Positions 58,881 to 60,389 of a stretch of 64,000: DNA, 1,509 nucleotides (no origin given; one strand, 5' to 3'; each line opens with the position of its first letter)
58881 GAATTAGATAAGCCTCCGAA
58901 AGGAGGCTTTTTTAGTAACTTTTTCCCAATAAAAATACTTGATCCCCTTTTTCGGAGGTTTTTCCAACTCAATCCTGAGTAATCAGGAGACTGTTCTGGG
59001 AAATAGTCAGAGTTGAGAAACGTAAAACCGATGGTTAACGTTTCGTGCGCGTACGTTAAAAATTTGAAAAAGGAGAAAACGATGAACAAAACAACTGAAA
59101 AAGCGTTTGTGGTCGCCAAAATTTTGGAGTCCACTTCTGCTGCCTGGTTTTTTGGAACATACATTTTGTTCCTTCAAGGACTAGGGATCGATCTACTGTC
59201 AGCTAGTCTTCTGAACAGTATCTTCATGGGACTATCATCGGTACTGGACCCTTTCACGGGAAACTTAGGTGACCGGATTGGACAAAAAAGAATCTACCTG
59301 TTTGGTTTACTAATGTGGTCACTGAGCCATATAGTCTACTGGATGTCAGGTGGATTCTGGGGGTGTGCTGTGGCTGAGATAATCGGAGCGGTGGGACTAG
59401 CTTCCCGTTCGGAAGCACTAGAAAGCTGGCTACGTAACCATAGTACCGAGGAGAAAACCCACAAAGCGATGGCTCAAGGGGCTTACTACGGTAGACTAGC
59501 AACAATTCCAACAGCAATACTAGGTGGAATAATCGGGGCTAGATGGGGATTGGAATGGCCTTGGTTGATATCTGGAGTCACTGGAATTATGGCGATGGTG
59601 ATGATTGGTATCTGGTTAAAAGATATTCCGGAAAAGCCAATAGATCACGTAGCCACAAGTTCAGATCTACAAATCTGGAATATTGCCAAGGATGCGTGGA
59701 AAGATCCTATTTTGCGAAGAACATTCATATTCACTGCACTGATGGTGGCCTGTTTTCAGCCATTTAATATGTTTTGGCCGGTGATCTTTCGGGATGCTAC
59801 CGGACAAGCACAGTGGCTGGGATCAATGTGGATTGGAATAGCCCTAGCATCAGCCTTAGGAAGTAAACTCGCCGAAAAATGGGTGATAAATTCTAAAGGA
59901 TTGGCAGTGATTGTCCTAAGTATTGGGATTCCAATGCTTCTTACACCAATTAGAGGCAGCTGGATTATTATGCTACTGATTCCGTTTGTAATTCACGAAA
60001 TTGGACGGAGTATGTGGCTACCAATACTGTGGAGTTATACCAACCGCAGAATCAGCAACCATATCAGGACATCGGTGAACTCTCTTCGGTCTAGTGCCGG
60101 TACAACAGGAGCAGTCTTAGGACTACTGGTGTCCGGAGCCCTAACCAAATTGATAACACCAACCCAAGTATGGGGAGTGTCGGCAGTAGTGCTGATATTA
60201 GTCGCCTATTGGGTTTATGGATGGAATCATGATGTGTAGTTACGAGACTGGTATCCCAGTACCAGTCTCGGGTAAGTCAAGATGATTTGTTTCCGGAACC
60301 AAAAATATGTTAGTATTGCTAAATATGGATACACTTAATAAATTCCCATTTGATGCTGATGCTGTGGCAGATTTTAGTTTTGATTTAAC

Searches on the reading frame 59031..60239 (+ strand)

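Call 118: search_protein_families(library=pfam, proteins=[window:59031-60239:+], max_evalue=0.0001)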
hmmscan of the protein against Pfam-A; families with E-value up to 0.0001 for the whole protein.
window:59031-60239:+ (402 aa): 1 family
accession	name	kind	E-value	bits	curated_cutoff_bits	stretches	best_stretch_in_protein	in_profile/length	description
PF07690.21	MFS_1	-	1.8e-25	90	33.4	1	34-357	9-339/347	Major Facilitator Superfamily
